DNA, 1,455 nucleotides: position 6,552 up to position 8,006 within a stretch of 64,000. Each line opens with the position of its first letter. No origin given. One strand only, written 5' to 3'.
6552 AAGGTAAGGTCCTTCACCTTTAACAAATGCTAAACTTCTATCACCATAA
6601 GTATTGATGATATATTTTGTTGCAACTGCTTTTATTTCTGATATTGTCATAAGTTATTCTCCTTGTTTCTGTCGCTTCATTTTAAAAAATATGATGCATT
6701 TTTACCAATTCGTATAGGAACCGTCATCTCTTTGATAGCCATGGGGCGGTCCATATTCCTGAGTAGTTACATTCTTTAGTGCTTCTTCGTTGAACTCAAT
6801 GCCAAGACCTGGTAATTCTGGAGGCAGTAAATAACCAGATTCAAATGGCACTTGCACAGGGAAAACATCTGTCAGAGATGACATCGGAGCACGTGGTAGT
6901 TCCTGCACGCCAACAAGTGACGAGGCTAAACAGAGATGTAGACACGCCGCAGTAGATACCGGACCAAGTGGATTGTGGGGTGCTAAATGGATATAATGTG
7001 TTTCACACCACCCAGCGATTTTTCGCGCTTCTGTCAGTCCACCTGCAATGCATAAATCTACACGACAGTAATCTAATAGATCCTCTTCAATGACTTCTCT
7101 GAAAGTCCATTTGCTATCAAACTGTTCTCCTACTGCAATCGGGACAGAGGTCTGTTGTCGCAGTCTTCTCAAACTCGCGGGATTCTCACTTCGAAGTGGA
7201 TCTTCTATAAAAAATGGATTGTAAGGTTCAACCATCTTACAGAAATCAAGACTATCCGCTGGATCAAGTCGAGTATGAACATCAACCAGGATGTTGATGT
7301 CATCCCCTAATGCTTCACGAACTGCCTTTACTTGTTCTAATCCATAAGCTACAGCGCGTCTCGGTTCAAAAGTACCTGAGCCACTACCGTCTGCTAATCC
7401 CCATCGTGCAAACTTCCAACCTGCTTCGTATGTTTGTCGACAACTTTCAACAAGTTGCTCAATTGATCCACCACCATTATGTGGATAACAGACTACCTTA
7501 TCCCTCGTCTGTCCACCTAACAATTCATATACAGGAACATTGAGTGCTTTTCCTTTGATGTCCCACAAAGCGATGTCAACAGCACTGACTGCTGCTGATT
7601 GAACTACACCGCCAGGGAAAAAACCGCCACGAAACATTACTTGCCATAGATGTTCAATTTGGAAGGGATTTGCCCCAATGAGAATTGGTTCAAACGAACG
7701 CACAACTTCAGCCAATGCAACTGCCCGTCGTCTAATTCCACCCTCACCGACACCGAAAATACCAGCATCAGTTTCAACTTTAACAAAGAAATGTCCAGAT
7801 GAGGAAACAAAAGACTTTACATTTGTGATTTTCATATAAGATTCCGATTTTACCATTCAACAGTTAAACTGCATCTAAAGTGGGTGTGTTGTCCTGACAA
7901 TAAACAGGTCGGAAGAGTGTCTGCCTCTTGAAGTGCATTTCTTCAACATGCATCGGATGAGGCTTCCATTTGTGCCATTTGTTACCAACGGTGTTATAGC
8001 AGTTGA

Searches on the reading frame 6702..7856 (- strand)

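Call 59: search_protein_families(library=pfam, proteins=[window:6702-7856:-], max_evalue=0.001)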
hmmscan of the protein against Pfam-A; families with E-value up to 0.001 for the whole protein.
window:6702-7856:- (384 aa): 2 families
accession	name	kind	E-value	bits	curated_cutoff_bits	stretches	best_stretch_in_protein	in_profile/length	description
PF13378.12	MR_MLE_C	-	2e-56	191.6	29.4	1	135-359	2-219/219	Enolase C-terminal domain-like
PF02746.21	MR_MLE_N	-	6.7e-20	71.9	22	1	22-114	28-117/117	Mandelate racemase / muconate lactonizing enzyme, N-terminal domain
